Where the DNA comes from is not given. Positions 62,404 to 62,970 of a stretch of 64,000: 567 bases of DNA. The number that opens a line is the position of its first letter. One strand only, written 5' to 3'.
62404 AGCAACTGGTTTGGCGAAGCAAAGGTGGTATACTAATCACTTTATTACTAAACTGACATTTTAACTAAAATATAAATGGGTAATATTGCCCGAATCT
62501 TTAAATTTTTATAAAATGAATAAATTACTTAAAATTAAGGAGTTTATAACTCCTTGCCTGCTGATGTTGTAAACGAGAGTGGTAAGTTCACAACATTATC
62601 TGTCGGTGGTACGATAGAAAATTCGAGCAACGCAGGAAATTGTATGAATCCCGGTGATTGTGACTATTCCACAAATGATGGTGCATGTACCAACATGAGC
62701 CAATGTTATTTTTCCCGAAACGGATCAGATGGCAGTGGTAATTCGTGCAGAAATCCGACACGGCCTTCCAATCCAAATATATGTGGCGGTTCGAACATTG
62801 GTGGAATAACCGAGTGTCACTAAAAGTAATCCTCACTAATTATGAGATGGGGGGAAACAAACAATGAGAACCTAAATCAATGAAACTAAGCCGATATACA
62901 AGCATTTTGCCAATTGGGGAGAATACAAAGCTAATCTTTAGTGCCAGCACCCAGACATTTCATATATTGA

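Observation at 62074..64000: Radical SAM/SPASM RiPP locus with an unusually long, 7-Cys, Asn/Gly/Ser-rich precursor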

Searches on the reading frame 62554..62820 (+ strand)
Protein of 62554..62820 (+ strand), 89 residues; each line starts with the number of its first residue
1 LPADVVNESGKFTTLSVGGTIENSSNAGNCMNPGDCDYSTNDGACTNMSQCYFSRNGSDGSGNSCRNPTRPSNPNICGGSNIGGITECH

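Call 3: search_protein_families(library=ncbifam, proteins=[window:62554-62820:+], max_evalue=1)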
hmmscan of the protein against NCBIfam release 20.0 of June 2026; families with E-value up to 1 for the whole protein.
window:62554-62820:+ (89 aa): 0 families

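Call 4: search_protein_families(library=pfam, proteins=[window:62554-62820:+], max_evalue=1)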
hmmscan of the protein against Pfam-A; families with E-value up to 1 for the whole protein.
window:62554-62820:+ (89 aa): 1 family
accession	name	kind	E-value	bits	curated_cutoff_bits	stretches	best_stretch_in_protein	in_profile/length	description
PF22623.2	zf-CCCH_9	-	0.68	10.3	27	0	27-39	9-21/38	KIAA1064-like, CCCH zinc finger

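Call 7: find_encoding_contigs(protein=window:62554-62820:+, flank=10000, max_places=8)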
Protein window:62554-62820:+ (89 aa): 5 contigs read that carry it; 5 places shown.
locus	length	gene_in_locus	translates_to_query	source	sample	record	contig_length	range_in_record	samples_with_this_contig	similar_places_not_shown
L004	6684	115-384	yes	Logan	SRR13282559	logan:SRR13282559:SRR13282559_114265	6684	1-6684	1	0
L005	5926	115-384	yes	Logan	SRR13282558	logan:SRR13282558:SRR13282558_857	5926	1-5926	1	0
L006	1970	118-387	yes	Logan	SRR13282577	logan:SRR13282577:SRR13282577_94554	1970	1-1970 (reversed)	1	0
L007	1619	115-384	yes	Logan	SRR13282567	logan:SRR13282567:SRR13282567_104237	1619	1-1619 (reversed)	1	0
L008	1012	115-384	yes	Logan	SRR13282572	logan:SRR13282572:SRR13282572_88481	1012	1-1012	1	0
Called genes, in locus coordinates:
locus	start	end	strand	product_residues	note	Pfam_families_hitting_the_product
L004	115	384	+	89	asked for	-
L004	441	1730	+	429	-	PF04055:Radical_SAM, PF13353:Fer4_12 (weak)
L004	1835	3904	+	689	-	PF14905:OMP_b-brl_3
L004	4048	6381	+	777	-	PF01364:Peptidase_C25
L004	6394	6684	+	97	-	?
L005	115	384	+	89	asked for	-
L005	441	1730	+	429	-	PF04055:Radical_SAM, PF13353:Fer4_12 (weak)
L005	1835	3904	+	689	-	PF14905:OMP_b-brl_3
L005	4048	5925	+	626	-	?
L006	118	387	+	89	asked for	-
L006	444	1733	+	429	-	PF04055:Radical_SAM, PF13353:Fer4_12 (weak)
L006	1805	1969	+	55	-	?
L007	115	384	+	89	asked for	-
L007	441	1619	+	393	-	?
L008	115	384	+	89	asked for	-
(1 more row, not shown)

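Call 12: find_homologous_proteins(query=L004:441-1727:+, max_evalue=1e-20)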
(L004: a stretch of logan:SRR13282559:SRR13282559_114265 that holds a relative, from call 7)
Query L004:441-1727:+ (429 aa): 4810 proteins with E <= 1e-20 among 7457 candidates; the best 120 are listed.
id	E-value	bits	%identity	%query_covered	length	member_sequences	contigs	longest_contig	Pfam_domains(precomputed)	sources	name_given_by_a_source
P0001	2.6e-294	993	100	100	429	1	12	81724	PF04055.28,PF13353.12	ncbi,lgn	-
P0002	2.2e-171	589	61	100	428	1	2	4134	PF04055.28,PF13353.12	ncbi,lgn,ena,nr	ncbi:MAG: radical SAM protein [Muribaculaceae bacterium]|nr:radical SAM protein [Muribaculaceae bact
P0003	2.5e-155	536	57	100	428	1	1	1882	PF04055.28,PF13353.12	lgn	-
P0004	4.3e-154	532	57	100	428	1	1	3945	PF04055.28,PF13353.12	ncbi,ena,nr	ncbi:MAG: radical SAM protein [Muribaculaceae bacterium]|nr:radical SAM protein [Muribaculaceae bact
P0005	1.6e-153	530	56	100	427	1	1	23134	PF04055.28,PF13353.12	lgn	-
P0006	1.4e-151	523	55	100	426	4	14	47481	PF04055.28,PF13353.12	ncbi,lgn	-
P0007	1.2e-125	438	47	100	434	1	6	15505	PF04055.28,PF13353.12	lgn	-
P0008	1.7e-123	431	47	100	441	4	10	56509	PF04055.28,PF13353.12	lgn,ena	-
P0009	8.9e-123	428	46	100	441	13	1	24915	PF04055.28,PF13353.12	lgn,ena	-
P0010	1.3e-119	418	48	100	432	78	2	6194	PF04055.28,PF13353.12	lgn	-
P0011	2.6e-119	417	48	100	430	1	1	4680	PF04055.28,PF13353.12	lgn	-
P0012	6.6e-119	416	46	100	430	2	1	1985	PF04055.28,PF13353.12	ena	-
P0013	9.1e-119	415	46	100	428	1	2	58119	PF04055.28,PF13353.12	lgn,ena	-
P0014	2.1e-118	414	47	100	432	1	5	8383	PF04055.28,PF13353.12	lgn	-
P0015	7.9e-118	412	47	100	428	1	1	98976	PF04055.28,PF13353.12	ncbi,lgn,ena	-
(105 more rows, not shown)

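Call 14: find_encoding_contigs(protein=P0001, flank=10000, max_places=6)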
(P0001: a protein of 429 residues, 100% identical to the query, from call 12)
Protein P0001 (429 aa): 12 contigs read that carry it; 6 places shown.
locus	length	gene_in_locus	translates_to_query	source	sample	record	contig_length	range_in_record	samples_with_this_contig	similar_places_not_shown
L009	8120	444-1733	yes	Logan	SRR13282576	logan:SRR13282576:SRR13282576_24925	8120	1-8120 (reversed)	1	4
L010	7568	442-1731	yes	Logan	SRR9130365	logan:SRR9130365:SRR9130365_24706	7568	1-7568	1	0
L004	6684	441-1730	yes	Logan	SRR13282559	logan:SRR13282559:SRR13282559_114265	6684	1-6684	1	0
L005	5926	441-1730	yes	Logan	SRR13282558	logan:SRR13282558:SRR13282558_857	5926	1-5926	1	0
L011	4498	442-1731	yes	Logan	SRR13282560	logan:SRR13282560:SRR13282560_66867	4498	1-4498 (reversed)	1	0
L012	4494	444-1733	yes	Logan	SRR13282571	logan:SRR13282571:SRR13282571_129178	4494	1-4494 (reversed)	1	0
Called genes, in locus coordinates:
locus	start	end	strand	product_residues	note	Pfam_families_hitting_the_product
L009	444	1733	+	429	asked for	PF04055:Radical_SAM, PF13353:Fer4_12 (weak)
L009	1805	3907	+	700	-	PF14905:OMP_b-brl_3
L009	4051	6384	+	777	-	PF01364:Peptidase_C25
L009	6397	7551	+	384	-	PF13306:LRR_5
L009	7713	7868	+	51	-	-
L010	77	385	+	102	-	-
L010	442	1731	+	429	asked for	PF04055:Radical_SAM, PF13353:Fer4_12 (weak)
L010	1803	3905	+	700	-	PF14905:OMP_b-brl_3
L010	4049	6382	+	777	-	PF01364:Peptidase_C25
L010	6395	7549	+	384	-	PF13306:LRR_5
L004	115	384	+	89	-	-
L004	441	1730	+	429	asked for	PF04055:Radical_SAM, PF13353:Fer4_12 (weak)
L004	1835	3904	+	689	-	PF14905:OMP_b-brl_3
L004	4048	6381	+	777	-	PF01364:Peptidase_C25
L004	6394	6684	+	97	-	?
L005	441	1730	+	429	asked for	PF04055:Radical_SAM, PF13353:Fer4_12 (weak)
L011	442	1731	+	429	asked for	PF04055:Radical_SAM, PF13353:Fer4_12 (weak)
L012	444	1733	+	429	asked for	PF04055:Radical_SAM, PF13353:Fer4_12 (weak)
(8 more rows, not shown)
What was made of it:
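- The maturase and the barrel are intact and 100% conserved in 12 contigs (calls 12, 14).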

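Call 18: find_related_loci(query=A3, collection=genome_contigs, flank=9000)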
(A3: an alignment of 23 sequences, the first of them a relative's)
Query A3 (429 aa) in genome_contigs; peptide patterns used: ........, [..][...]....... (x = any residue, [..] = any of these).
598 stretches matched a pattern (row limit reached: there are more); 540 encode a relative of the query (tblastn E <= 1e-3); the best 80 are kept; 80 distinct loci.
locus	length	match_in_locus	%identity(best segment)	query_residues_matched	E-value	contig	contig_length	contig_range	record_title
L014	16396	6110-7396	47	1-429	1e-128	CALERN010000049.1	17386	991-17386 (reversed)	MAG TPA_asm: uncultured Porphyromonadaceae bacterium isolate SRR1747065_bin.143_CONCOCT_v1.1_MAG genome assembly, contig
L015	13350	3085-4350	47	1-428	7e-123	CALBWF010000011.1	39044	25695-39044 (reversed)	MAG TPA_asm: uncultured Porphyromonadaceae bacterium isolate ERR912000_bin.118_CONCOCT_v1.1_MAG genome assembly, contig:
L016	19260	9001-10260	45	1-425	5e-120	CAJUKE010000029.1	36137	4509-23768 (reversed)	MAG TPA_asm: uncultured Muribaculaceae bacterium isolate MGBC158299 genome assembly, contig: MGBC158299.29, whole genome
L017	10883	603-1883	45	1-428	1e-118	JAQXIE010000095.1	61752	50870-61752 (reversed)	MAG: Bacteroidales bacterium isolate SUG1217 k141_593089, whole genome shotgun sequence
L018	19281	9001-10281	46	1-428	4e-118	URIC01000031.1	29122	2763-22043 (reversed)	uncultured Bacteroidales bacterium isolate UMGS1018 genome assembly, contig: NODE_675_length_29122_cov_5.480579, whole g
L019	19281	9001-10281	45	1-428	2e-117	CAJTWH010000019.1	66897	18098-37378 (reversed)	MAG TPA_asm: uncultured Muribaculaceae bacterium isolate MGBC114452 genome assembly, contig: MGBC114452.19, whole genome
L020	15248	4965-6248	45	1-428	2e-115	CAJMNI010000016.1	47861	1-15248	TPA_asm: uncultured bacterium isolate ERR2824914-bin.6 genome assembly, contig: NODE_300_length_47861_cov_36.228695, who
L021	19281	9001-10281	45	1-428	5e-114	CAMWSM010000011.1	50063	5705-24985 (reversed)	MAG TPA_asm: uncultured Porphyromonadaceae bacterium isolate SRR14411301_bin.7_metawrap_v1.3_MAG genome assembly, contig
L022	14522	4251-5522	44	1-425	4e-112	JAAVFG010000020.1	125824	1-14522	MAG: Bacteroidales bacterium isolate Mgla_MAG_9-bin_17 c_000000038510, whole genome shotgun sequence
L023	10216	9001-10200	43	1-400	1e-110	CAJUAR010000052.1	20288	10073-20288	MAG TPA_asm: uncultured Muribaculaceae bacterium isolate MGBC124655 genome assembly, contig: MGBC124655.52, whole genome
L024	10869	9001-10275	44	1-428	4e-110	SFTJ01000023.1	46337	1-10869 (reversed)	MAG: bacterium isolate W1P28.007 Contig287, whole genome shotgun sequence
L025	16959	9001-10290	42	1-429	4e-108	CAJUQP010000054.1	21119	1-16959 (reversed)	MAG TPA_asm: uncultured Muribaculaceae bacterium isolate MGBC152290 genome assembly, contig: MGBC152290.54, whole genome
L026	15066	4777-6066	43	1-428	3e-108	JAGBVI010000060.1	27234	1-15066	MAG: Paludibacteraceae bacterium isolate RGIG9480 Yak_Cecum-4__c316644, whole genome shotgun sequence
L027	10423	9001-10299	42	1-427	6e-107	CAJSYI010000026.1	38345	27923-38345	Muribaculaceae bacterium isolate A17_ genome assembly, contig: MGBC000032.26, whole genome shotgun sequence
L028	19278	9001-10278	42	1-428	4e-107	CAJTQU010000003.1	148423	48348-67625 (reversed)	MAG TPA_asm: uncultured Muribaculaceae bacterium isolate MGBC109898 genome assembly, contig: MGBC109898.3, whole genome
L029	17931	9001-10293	41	1-428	1e-105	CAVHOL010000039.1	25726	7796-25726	bacterium isolate H07655-L1_cleanbin_000013 genome assembly, contig: Spades_H07655-L1_contig_1220, whole genome shotgun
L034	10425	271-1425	45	43-428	2e-103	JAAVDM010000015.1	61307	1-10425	MAG: Bacteroides sp. isolate Mgla_MAG_32-bin_20 c_000000037046, whole genome shotgun sequence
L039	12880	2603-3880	39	1-425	5e-99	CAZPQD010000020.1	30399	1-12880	MAG TPA_asm: uncultured Sangeribacter sp. isolate SRP199465_co1_63 genome assembly, contig: NODE_3543_length_30399_cov_1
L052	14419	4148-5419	39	1-426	5e-89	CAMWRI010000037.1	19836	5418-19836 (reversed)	MAG TPA_asm: uncultured Porphyromonadaceae bacterium isolate SRR14411253_bin.15_metawrap_v1.3_MAG genome assembly, conti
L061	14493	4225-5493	37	1-425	2e-86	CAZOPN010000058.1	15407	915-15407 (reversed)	MAG TPA_asm: uncultured Sangeribacter sp. isolate SRP199465_co2_288 genome assembly, contig: NODE_11657_length_15407_cov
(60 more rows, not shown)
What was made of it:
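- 4810 homologues at E<=1e-20 (call 12), and 540 confirmed stretches in species-representative genomes across Bacteroidota (call 18).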

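Call 21: search_protein_families(library=ncbifam, proteins=[L009:1805-3904:+, L009:4051-6381:+, L009:6397-7548:+, L009:7713-7865:+], max_evalue=1)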
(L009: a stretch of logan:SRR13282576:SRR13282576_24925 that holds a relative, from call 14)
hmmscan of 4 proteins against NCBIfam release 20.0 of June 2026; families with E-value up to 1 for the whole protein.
L009:1805-3904:+ (700 aa): 0 families

L009:4051-6381:+ (777 aa): 3 families
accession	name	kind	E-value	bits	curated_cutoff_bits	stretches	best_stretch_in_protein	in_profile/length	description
NF033707.1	T9SS_sortase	equivalog_domain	2.3e-30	105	420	1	225-554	368-695/1095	type IX secretion system sortase PorU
NF052324.1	PorU_rel_Nterm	equivalog_domain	1.4e-09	36.7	450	2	441-551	613-717/879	putative type IX secretion system sortase PorU2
NF011527.0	PRK14968.1-1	equivalog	0.08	12.6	242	1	246-313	6-67/192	putative methyltransferase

L009:6397-7548:+ (384 aa): 1 family
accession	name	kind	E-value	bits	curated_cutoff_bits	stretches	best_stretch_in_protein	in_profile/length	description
NF047961.1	adhesin_HupY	equivalog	0.0024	16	1250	1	202-266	226-290/978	leucine-rich repeat adhesin HupY/LrrG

L009:7713-7865:+ (51 aa): 0 families

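Call 27: search_protein_families(library=pfam, proteins=[L009:1805-3904:+, L009:4051-6381:+, L009:6397-7548:+, L029:3520-5910:+, L034:4322-6505:+, L052:1741-3462:-, L019:8165-8557:+, L039:2086-2493:+, L061:3338-3691:+], max_evalue=0.01)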
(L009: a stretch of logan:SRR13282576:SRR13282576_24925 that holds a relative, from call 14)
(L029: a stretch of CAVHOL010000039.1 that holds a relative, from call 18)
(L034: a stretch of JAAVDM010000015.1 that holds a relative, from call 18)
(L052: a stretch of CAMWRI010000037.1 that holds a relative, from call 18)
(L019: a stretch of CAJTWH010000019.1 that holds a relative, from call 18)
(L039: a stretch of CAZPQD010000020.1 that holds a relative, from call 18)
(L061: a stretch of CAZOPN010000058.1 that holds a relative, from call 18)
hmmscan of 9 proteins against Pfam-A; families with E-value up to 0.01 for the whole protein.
L009:1805-3904:+ (700 aa): 1 family
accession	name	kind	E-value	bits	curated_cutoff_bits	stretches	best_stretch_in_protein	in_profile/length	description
PF14905.12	OMP_b-brl_3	-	5.1e-10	39.4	27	1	437-672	170-408/408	Outer membrane protein beta-barrel family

L009:4051-6381:+ (777 aa): 2 families
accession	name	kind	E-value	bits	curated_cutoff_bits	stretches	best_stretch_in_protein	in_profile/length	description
PF01364.23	Peptidase_C25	-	1.1e-55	189.8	23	1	227-625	2-374/374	Peptidase family C25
PF08126.16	Propeptide_C25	-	0.00052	19.6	22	1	119-178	120-179/205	Propeptide_C25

L009:6397-7548:+ (384 aa): 1 family
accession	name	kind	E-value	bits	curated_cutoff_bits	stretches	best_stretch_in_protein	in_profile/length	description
PF13306.12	LRR_5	-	3.2e-18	66.3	27.7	2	208-295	12-99/127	BspA type Leucine rich repeat region (6 copies)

L029:3520-5910:+ (797 aa): 5 families
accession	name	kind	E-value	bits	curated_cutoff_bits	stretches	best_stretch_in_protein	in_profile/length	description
PF14905.12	OMP_b-brl_3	-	9.5e-60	203.2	27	1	373-761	2-393/408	Outer membrane protein beta-barrel family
PF13620.12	CarboxypepD_reg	-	1e-07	32.6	32.3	1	24-104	1-81/82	Carboxypeptidase regulatory-like domain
PF13715.12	CarbopepD_reg_2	-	1.5e-06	28.6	32.2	1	25-116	1-88/88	CarboxypepD_reg-like domain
PF02369.22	Big_1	-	2.1e-06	28.2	34.9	1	14-80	10-78/93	Bacterial Ig-like domain (group 1)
PF00593.30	TonB_dep_Rec_b-barrel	-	0.00085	19.7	27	0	360-684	55-331/436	TonB dependent receptor-like, beta-barrel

L034:4322-6505:+ (728 aa): 7 families
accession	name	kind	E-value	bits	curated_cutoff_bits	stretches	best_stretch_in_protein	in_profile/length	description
PF00005.33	ABC_tran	-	1.2e-29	104.1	25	1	504-653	1-137/137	ABC transporter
PF00664.28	ABC_membrane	-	2.8e-25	90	28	1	176-444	2-273/274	ABC transporter transmembrane region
PF03412.21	Peptidase_C39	-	2.3e-21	76.5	22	1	12-129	4-121/133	Peptidase C39 family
PF02463.25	SMC_N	-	4.9e-08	33.1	40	1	618-696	130-212/220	RecF/RecN/SMC N terminal domain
PF09818.15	ABC_ATPase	-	2.2e-05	24.1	23.2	1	601-664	135-197/283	P-loop domain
PF13401.12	AAA_22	-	0.00011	23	27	1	513-670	4-107/130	AAA domain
PF13191.12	AAA_16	-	0.002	19.1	32.6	1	511-560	19-63/167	AAA ATPase domain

L052:1741-3462:- (574 aa): 3 families
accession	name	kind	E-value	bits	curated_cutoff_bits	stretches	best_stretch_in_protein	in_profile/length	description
PF13374.12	TPR_10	-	0.0014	19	27.5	0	266-293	2-29/42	Tetratricopeptide repeat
PF02954.25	HTH_8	-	0.0017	18.5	22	1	502-537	6-41/42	Bacterial regulatory protein, Fis family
PF20990.2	DUF2207_C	-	0.0081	16.3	33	0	83-415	34-211/247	Predicted membrane protein (DUF2207) C-terminal domain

L019:8165-8557:+ (131 aa): 0 families

L039:2086-2493:+ (136 aa): 0 families

L061:3338-3691:+ (118 aa): 0 families

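Call 34: find_encoding_contigs(protein=P0006, flank=10000, max_places=4)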
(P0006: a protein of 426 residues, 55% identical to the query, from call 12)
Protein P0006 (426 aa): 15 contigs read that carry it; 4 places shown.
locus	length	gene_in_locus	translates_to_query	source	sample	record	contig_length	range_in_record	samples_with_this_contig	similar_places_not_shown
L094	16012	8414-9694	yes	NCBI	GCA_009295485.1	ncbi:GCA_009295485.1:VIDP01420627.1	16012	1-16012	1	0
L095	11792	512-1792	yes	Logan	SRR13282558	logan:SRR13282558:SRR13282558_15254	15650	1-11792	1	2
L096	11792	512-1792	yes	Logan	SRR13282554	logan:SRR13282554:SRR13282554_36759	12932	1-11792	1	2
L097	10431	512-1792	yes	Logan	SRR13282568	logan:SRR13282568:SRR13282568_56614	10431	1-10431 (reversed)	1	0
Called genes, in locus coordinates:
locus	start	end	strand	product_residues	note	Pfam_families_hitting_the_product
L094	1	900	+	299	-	?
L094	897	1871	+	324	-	PF01073:3Beta_HSD, PF01370:Epimerase, PF02719:Polysacc_synt_2, PF04321:RmlD_sub_bind, PF05368:NmrA, PF07993:NAD_binding_4, PF13460:NAD_binding_10, PF16363:GDP_Man_Dehyd, +1 more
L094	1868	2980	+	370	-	PF02350:Epimerase_2, PF13579:Glyco_trans_4_4 (faint)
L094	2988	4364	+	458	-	PF01554:MatE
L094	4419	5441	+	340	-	PF03102:NeuB, PF08666:SAF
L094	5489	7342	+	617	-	-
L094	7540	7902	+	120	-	-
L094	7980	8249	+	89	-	-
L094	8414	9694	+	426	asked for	PF04055:Radical_SAM, PF13353:Fer4_12 (weak)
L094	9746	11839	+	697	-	-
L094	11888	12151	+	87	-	PF03412:Peptidase_C39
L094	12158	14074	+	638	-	PF00664:ABC_membrane, PF00005:ABC_tran, PF02463:SMC_N (weak)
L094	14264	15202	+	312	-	PF13444:Acetyltransf_5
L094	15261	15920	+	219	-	PF13428:TPR_14 (faint)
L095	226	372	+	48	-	-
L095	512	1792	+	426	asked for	PF04055:Radical_SAM, PF13353:Fer4_12 (weak)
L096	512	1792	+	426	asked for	PF04055:Radical_SAM, PF13353:Fer4_12 (weak)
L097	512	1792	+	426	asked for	PF04055:Radical_SAM, PF13353:Fer4_12 (weak)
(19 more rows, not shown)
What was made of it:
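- A complete paralogous cluster with a PCAT occurs in the same samples (call 34).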

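Call 35: find_encoding_contigs(protein=P0005, flank=10000, max_places=3)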
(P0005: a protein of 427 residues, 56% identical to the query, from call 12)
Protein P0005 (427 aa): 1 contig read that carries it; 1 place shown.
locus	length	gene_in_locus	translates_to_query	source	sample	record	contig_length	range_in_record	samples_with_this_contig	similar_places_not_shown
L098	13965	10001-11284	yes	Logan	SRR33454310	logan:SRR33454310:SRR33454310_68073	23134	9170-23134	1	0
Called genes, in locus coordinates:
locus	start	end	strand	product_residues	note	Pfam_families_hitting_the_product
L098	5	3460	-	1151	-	PF01364:Peptidase_C25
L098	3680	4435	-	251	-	PF01183:Glyco_hydro_25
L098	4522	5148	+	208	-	PF02674:Colicin_V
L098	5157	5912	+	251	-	PF02463:SMC_N (faint), PF00005:ABC_tran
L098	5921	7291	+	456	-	PF19295:SufBD_N, PF01458:SUFBD_core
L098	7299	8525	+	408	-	PF00266:Aminotran_5, PF01041:DegT_DnrJ_EryC1 (weak), PF01053:Cys_Met_Meta_PP (faint)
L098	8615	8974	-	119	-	-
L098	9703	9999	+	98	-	-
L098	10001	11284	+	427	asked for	PF04055:Radical_SAM, PF13353:Fer4_12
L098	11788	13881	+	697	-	-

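Call 36: find_encoding_contigs(protein=P0002, flank=10000, max_places=3)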
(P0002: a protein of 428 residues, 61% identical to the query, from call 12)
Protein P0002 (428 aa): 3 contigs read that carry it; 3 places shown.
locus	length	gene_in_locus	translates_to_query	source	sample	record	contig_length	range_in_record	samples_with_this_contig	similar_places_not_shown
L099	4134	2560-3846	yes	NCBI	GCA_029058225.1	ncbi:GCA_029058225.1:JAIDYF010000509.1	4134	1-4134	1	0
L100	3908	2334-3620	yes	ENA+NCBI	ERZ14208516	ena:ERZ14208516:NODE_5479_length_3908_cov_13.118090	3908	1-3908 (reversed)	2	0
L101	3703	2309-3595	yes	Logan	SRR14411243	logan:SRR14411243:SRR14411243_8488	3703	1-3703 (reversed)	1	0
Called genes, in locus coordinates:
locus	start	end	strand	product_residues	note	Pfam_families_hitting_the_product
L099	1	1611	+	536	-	?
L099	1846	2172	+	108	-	-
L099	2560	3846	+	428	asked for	PF04055:Radical_SAM, PF13353:Fer4_12 (weak)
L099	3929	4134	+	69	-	?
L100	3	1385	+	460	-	?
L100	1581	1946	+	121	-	-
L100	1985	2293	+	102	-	-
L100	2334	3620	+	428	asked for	PF04055:Radical_SAM, PF13353:Fer4_12 (weak)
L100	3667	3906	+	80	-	?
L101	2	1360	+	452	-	?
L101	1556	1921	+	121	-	-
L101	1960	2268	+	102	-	-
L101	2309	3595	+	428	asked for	PF04055:Radical_SAM, PF13353:Fer4_12 (weak)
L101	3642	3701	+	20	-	?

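Call 40: search_solved_structures(query=P0001, max_evalue=0.001)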
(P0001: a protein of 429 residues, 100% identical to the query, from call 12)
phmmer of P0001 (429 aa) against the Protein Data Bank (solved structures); distinct sequences matched with E-value up to 0.001: 6.
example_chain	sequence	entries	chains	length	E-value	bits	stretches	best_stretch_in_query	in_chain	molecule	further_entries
5wgg_A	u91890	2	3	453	3.2e-16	62.4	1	74-402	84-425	Radical SAM domain protein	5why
8vpo_A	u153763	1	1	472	2.3e-08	36.5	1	74-241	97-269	Radical SAM core domain-containing protein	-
4k37_A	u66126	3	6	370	4.3e-07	32.3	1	91-266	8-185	Anaerobic sulfatase-maturating enzyme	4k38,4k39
4k36_A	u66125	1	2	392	5e-07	32.1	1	91-266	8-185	Anaerobic sulfatase-maturating enzyme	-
5v1q_A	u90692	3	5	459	2e-06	30.2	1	86-395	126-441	Radical SAM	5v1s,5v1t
9gm3_A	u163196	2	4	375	6.6e-05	25.1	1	96-277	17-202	ChlB radical SAM domain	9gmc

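Call 54: search_solved_structures(query=L009:1805-3904:+, max_evalue=1)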
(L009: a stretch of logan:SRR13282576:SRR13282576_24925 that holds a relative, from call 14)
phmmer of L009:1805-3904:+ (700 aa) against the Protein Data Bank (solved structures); distinct sequences matched with E-value up to 1: 0.

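Call 55: search_solved_structures(query=L029:3520-5910:+, max_evalue=1)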
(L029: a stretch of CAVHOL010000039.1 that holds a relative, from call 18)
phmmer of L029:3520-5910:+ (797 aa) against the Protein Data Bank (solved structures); distinct sequences matched with E-value up to 1: 0.

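Call 58: search_solved_structures(query=A5, max_evalue=1)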
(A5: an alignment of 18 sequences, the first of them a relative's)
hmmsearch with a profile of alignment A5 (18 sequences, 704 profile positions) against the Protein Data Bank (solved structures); distinct sequences matched with E-value up to 1: 1.
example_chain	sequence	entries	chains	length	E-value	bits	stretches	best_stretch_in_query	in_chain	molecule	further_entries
9c2h_B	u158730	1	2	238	0.26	12.7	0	361-399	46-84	Antibody Fab NP3-B4 Heavy Chain (variable region)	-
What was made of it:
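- Tried and rejected: PDB sequence searches with the outer-membrane barrel, as a single sequence and as an 18-sequence profile, found nothing (calls 54, 55, 58).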
